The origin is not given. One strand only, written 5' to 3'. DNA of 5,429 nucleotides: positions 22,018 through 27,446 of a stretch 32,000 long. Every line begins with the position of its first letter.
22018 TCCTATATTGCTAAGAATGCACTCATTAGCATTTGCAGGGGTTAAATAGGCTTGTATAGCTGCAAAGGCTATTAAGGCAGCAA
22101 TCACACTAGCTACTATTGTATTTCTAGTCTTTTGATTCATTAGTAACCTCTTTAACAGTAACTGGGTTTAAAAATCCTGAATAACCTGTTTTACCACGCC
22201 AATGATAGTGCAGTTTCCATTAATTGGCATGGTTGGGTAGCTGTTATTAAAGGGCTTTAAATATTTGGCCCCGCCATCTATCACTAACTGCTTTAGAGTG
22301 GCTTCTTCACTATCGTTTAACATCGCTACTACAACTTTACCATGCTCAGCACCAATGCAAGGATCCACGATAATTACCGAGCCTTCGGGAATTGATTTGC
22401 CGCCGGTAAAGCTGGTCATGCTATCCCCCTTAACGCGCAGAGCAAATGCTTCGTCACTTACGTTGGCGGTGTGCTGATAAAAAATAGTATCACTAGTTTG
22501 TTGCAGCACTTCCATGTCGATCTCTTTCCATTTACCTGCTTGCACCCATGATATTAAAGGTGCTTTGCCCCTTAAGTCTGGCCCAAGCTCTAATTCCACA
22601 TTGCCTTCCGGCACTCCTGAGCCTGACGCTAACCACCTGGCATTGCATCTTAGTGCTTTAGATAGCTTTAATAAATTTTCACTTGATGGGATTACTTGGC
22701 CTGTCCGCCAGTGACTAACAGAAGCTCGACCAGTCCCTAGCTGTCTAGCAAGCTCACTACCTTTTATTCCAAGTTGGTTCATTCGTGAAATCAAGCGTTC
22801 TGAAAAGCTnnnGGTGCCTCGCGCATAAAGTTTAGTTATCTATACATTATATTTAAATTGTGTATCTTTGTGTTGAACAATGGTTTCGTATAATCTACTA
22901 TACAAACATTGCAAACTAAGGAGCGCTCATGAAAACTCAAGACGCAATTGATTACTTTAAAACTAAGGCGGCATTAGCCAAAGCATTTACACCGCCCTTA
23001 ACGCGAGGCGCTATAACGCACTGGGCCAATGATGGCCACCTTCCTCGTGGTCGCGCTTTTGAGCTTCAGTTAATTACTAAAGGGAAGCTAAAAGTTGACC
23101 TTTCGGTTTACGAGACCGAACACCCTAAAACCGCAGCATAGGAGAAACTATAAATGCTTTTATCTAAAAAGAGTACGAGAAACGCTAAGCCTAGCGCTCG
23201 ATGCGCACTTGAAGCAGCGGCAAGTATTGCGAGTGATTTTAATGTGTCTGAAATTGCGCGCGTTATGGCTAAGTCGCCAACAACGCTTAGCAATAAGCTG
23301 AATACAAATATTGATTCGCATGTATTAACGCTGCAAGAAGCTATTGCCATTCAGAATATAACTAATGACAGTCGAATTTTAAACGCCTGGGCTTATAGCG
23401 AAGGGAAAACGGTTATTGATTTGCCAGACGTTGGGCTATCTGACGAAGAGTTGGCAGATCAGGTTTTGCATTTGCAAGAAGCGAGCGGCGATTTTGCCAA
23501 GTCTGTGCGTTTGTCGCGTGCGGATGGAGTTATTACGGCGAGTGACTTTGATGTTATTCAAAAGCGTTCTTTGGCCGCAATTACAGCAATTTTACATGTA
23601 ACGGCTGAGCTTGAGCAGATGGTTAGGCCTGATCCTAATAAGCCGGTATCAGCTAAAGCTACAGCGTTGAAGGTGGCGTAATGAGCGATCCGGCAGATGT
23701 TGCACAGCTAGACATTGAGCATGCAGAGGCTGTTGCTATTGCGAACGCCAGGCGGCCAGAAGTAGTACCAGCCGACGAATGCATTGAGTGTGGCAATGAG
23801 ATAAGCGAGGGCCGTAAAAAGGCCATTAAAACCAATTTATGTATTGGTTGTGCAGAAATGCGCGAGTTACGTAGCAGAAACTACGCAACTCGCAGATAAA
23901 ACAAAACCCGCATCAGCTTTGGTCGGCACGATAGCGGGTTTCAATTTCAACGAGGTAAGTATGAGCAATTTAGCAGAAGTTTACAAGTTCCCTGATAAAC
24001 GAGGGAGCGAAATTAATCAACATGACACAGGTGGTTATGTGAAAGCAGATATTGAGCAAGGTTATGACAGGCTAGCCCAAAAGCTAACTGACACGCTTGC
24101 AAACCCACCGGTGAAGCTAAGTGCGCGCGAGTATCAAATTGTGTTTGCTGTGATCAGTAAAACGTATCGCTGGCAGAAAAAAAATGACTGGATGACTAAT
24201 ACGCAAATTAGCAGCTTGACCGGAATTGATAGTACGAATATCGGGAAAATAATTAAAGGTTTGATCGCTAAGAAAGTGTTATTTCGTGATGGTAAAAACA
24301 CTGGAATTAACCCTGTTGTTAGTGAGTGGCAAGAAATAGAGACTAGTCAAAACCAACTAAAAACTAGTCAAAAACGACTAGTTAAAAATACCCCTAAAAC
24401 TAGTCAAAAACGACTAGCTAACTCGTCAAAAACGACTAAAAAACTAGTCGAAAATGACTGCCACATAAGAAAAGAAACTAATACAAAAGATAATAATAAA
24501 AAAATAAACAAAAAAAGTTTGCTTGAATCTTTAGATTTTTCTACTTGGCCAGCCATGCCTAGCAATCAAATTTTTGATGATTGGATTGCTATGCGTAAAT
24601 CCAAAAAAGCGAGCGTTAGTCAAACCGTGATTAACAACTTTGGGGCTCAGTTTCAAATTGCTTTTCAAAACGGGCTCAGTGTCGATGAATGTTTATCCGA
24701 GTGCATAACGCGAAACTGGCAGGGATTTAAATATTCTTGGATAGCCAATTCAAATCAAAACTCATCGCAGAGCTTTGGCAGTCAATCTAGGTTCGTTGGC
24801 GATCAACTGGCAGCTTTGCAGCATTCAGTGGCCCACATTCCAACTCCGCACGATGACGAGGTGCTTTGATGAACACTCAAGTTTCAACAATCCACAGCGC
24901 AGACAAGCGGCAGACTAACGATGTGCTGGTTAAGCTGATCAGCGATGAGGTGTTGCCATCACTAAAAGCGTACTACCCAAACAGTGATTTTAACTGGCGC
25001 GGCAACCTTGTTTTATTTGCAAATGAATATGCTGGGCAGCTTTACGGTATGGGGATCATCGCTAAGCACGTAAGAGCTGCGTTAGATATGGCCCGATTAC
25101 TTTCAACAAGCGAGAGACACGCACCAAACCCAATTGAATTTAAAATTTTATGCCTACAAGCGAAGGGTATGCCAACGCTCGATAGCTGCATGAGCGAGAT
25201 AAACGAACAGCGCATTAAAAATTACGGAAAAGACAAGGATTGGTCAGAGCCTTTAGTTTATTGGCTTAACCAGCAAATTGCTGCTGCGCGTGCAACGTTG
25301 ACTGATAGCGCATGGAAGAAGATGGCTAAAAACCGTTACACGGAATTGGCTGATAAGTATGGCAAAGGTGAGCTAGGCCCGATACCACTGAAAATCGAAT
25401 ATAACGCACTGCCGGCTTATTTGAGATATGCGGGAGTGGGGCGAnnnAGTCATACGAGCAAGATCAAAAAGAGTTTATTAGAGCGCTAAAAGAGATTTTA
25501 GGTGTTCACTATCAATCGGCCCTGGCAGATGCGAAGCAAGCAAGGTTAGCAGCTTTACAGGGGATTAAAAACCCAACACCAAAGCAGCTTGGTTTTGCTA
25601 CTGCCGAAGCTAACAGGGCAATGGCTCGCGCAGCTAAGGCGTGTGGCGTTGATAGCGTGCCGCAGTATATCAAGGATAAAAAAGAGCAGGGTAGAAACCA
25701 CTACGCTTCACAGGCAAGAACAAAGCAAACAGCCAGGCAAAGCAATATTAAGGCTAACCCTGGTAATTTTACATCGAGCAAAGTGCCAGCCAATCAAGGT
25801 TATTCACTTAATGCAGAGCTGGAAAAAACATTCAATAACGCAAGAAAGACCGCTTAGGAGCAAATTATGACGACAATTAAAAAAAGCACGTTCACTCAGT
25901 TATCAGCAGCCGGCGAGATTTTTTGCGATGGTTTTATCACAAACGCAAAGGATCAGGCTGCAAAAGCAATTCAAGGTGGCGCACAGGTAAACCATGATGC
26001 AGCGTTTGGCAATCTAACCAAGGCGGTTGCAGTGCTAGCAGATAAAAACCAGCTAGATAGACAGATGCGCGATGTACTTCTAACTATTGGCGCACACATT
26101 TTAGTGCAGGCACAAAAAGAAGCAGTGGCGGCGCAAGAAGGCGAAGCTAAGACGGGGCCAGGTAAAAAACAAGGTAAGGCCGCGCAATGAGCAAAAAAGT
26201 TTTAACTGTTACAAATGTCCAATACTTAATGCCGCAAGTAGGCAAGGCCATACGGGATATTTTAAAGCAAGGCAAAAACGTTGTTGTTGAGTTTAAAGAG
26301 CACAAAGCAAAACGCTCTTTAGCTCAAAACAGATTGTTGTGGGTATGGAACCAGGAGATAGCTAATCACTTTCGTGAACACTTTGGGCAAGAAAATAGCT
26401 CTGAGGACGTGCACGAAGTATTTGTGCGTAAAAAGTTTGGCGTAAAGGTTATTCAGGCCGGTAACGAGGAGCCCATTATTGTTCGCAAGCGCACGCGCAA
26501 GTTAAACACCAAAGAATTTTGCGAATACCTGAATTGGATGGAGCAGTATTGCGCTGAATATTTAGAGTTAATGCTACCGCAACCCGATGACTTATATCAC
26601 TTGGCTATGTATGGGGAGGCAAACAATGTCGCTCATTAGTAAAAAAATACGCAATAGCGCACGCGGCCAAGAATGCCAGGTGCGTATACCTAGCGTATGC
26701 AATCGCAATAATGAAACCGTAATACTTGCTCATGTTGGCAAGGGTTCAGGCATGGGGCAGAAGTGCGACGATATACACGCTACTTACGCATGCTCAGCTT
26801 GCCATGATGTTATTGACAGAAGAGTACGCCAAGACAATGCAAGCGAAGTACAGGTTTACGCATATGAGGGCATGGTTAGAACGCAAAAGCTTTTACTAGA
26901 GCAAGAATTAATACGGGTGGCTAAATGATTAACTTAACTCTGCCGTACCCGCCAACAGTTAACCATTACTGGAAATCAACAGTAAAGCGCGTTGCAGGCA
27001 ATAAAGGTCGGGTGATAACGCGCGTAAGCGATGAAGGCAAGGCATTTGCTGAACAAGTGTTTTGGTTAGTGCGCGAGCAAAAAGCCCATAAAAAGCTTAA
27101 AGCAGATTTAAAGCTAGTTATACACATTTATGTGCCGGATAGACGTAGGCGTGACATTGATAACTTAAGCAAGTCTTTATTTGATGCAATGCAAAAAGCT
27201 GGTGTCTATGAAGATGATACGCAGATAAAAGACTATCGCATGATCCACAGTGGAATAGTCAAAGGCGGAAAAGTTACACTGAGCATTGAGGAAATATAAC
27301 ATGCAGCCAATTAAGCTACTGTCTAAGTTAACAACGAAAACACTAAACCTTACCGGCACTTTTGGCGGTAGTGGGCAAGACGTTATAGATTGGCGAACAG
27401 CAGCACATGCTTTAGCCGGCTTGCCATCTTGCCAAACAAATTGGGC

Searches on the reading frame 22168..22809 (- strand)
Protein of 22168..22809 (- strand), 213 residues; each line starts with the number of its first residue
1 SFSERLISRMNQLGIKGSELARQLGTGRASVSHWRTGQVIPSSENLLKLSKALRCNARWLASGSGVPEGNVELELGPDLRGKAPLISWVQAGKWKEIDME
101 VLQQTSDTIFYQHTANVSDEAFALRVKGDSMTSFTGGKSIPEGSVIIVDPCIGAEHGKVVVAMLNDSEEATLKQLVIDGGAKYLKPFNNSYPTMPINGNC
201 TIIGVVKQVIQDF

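Call 15: search_protein_families(library=phrogs, proteins=[window:22168-22809:-], max_evalue=0.001)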
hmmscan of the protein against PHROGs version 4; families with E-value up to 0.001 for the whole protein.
window:22168-22809:- (213 aa): 11 families
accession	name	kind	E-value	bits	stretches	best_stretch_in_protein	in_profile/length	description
phrog_4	-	transcription regulation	5.7e-48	164.9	1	2-212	137-338/400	transcriptional repressor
phrog_8558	-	unknown function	3.7e-30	105.5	1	106-212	5-110/114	-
phrog_811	-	DNA, RNA and nucleotide metabolism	2.1e-12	47.8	1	117-212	44-134/140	UmuD-like protein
phrog_8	-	transcription regulation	5.7e-11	43.4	1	2-97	77-155/346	transcriptional regulator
phrog_2328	-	transcription regulation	1.9e-10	41.6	1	2-68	16-82/128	transcriptional repressor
phrog_2967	-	transcription regulation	1.3e-06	29.1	1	2-63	11-72/225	transcriptional regulator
phrog_4836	-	transcription regulation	3.1e-06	27.9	1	5-79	79-153/194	CII-like regulator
phrog_2439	-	transcription regulation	7.8e-06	26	1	3-60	9-66/367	transcriptional regulator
phrog_6201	-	transcription regulation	3.4e-05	24.7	1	101-206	9-111/121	CI-like repressor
phrog_3037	-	transcription regulation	6.2e-05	23.9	0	4-70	16-84/189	transcriptional repressor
phrog_638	-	transcription regulation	0.00068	20.5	0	18-53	21-56/145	transcriptional regulator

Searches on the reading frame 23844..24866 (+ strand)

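Call 15: search_protein_families(library=phrogs, proteins=[window:23844-24866:+], max_evalue=0.001)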
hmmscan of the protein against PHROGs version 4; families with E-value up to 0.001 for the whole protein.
window:23844-24866:+ (341 aa): 8 families
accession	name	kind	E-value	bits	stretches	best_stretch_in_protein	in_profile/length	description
phrog_678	-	DNA, RNA and nucleotide metabolism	2.7e-43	149.8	1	39-309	3-293/346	replication initiation O-like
phrog_277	-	DNA, RNA and nucleotide metabolism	1.7e-36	127.1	1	40-227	1-169/318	replication initiation O-like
phrog_2365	-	DNA, RNA and nucleotide metabolism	6.4e-32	112.4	1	68-238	23-190/232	replication initiation O-like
phrog_5810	-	DNA, RNA and nucleotide metabolism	5.8e-14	53.3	1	91-216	14-145/268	replication initiation protein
phrog_345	-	DNA, RNA and nucleotide metabolism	8.8e-11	43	1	67-220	20-181/297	replication initiation O-like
phrog_6451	-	DNA, RNA and nucleotide metabolism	2.8e-09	38.1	1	180-315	125-252/272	primosomal protein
phrog_18589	-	unknown function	3.5e-05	24.8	1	211-316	5-119/156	-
phrog_16826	-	DNA, RNA and nucleotide metabolism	3.8e-05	24.1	1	69-150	6-85/341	DnaD-like helicase loader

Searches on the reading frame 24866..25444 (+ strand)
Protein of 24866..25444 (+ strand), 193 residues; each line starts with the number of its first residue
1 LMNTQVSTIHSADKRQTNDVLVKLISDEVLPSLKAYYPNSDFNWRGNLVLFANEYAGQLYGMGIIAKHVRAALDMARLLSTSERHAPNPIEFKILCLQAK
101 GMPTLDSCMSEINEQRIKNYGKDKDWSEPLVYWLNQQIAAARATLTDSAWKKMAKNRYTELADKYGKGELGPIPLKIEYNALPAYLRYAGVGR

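Call 15: search_protein_families(library=phrogs, proteins=[window:24866-25444:+], max_evalue=0.001)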
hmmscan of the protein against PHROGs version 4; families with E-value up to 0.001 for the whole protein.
window:24866-25444:+ (193 aa): 1 family
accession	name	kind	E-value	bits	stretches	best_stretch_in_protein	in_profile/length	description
phrog_109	-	DNA, RNA and nucleotide metabolism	9.2e-13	49.6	1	12-174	24-198/236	P-like helicase loader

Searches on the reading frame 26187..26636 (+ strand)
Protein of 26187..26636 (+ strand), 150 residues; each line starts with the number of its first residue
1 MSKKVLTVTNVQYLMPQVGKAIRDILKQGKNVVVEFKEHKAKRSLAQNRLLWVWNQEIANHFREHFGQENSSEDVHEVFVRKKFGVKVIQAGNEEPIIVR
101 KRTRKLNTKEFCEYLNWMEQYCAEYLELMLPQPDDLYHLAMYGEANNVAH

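Call 15: search_protein_families(library=phrogs, proteins=[window:26187-26636:+], max_evalue=0.001)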
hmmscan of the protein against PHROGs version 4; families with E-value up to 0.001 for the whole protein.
window:26187-26636:+ (150 aa): 2 families
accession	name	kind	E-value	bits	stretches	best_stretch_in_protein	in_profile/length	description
phrog_72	-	DNA, RNA and nucleotide metabolism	1.8e-29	103.9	1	16-139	25-151/161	NinB/ Orf homologous recombination mediator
phrog_7283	-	DNA, RNA and nucleotide metabolism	1.6e-06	29.2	1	9-98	7-89/156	NinB/ Orf homologous recombination mediator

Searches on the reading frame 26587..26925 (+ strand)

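Call 15: search_protein_families(library=phrogs, proteins=[window:26587-26925:+], max_evalue=0.001)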
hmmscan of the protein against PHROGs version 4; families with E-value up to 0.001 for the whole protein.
window:26587-26925:+ (113 aa): 2 families
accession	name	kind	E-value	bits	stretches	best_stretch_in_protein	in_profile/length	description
phrog_131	-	DNA, RNA and nucleotide metabolism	1.4e-33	116.9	1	11-112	24-127/131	HNH endonuclease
phrog_7109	-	unknown function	1.6e-14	54.4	1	54-107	5-58/62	-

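Call 17: search_protein_families(library=pfam, proteins=[window:26587-26925:+], max_evalue=0.01)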
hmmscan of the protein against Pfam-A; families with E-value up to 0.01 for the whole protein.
window:26587-26925:+ (113 aa): 1 family
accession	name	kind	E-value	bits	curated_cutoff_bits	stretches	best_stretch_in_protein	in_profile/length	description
PF07102.17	YbcO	-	1.2e-32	112.2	29.9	1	20-105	2-89/92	Putative nuclease YbcO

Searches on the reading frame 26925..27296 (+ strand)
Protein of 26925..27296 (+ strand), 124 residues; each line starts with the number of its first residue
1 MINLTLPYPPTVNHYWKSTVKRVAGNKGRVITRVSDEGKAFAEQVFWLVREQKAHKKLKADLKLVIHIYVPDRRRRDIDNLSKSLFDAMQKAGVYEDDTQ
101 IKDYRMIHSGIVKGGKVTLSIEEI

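Call 15: search_protein_families(library=phrogs, proteins=[window:26925-27296:+], max_evalue=0.001)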
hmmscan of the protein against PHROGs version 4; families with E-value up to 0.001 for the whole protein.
window:26925-27296:+ (124 aa): 5 families
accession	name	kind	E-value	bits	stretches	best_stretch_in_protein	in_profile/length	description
phrog_34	-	DNA, RNA and nucleotide metabolism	4.3e-40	139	1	1-124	74-194/259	RusA-like Holliday junction resolvase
phrog_1532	-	unknown function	1.1e-22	80.5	1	57-124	5-72/80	-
phrog_140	-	DNA, RNA and nucleotide metabolism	1.9e-10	41.8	1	22-105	54-150/219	RusA-like Holliday junction resolvase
phrog_1682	-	DNA, RNA and nucleotide metabolism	1.3e-09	38.8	1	39-102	59-123/387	RusA-like Holliday junction resolvase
phrog_11573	-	unknown function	5.5e-05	24.4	1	35-116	23-100/110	-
